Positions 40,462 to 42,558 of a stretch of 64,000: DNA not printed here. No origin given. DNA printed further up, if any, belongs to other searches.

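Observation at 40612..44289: Two-gene operon: FGE-sulfatase-domain protein followed by a beta-CASP metallo-beta-lactamase nuclease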

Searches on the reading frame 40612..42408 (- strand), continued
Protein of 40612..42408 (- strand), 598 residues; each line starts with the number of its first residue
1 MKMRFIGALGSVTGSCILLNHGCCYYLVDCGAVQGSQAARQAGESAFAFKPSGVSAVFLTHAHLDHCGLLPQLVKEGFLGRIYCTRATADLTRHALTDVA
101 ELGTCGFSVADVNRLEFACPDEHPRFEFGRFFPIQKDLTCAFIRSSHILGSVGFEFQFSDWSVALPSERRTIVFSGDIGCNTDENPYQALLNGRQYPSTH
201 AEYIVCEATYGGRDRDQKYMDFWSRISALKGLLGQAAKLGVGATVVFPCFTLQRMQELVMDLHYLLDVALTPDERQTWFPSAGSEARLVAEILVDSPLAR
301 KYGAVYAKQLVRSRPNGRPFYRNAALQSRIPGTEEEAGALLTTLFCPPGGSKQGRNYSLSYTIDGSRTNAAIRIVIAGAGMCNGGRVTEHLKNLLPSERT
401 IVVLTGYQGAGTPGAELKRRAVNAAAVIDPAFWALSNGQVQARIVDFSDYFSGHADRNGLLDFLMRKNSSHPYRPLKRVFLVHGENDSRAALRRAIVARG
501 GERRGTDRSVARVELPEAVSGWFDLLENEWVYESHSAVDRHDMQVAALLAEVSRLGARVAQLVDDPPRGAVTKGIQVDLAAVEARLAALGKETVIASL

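Call 125: fold_search(model_id=the predicted structure, library=pdb)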
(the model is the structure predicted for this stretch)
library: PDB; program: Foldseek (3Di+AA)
matches with E <= 10: 643; with E <= 0.001: 299
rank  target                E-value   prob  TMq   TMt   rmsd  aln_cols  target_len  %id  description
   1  3idz_A                3.5e-32  1.00  0.61  0.83   4.2       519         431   28  Crystal Structure of S378Q mutant TTHA0252 from Thermus thermophilus HB8 (released 2009-08-04)
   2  3ie0_A                7.3e-32  1.00  0.61  0.83   4.4       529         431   28  Crystal Structure of S378Y mutant TTHA0252 from Thermus thermophilus HB8 (released 2009-08-04)
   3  3ie2_A                7.8e-32  1.00  0.60  0.81   4.3       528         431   27  Crystal Structure of H400V mutant TTHA0252 from Thermus thermophilus HB8 (released 2009-08-04)
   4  3ie1_A                2.0e-31  1.00  0.61  0.82   4.7       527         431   28  Crystal structure of H380A mutant TTHA0252 from Thermus thermophilus HB8 complexed with RNA (released 2009-08-04)
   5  2dkf_A                3.0e-31  1.00  0.60  0.81   4.2       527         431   28  Crystal Structure of TTHA0252 from Thermus thermophilus HB8, a RNA Degradation Protein of the Metallo-beta-lactamase S (released 2006-12-05)
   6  3a4y_A                1.7e-30  1.00  0.61  0.83   4.1       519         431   28  Crystal Structure of H61A mutant TTHA0252 from Thermus thermophilus HB8 (released 2009-08-04)
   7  9j9e_E2               3.3e-30  1.00  0.59  0.59   4.9       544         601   23  Cryo-EM structure of the type VII CRISPR-Cas14 effector complex (released 2026-03-04)
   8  6i1d_A                1.8e-29  1.00  0.62  0.79   4.7       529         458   20  Structure of the Ysh1-Mpe1 nuclease complex from S.cerevisiae (released 2019-02-13)
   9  9nb1_H                3.0e-29  1.00  0.61  0.73   5.3       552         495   18  CRYO-EM STRUCTURE OF human U7 SNRNP WITH MUTANT LSM11 that disrupts contacts with CPSF73 (released 2026-01-21)
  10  9j9e_E4               9.5e-29  1.00  0.57  0.59   5.2       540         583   23  Cryo-EM structure of the type VII CRISPR-Cas14 effector complex (released 2026-03-04)
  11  6m8q_B                1.6e-27  1.00  0.61  0.78   4.3       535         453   20  Cleavage and Polyadenylation Specificity Factor Subunit 3 (CPSF3) in complex with NVP-LTM531 (released 2019-11-27)
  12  9nh5_H                3.1e-27  1.00  0.58  0.71   5.8       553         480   18  CRYO-EM STRUCTURE OF HUMAN U7 SNRNP WITH METHYLATED noncleavable H2A* SUBSTRATE PRE-MRNA (core region) (released 2026-01-21)
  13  9nh6_H                3.2e-27  1.00  0.58  0.56   5.9       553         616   19  CRYO-EM STRUCTURE OF HUMAN U7 SNRNP WITH METHYLATED noncleavable H2A* SUBSTRATE PRE-MRNA (COMPOSITE MAP) (released 2026-01-21)
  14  6m8q_A                3.4e-27  1.00  0.61  0.79   4.6       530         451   20  Cleavage and Polyadenylation Specificity Factor Subunit 3 (CPSF3) in complex with NVP-LTM531 (released 2019-11-27)
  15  6v4x_H                3.6e-27  1.00  0.60  0.71   5.6       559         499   19  Cryo-EM structure of an active human histone pre-mRNA 3'-end processing machinery at 3.2 Angstrom resolution (released 2020-02-19)
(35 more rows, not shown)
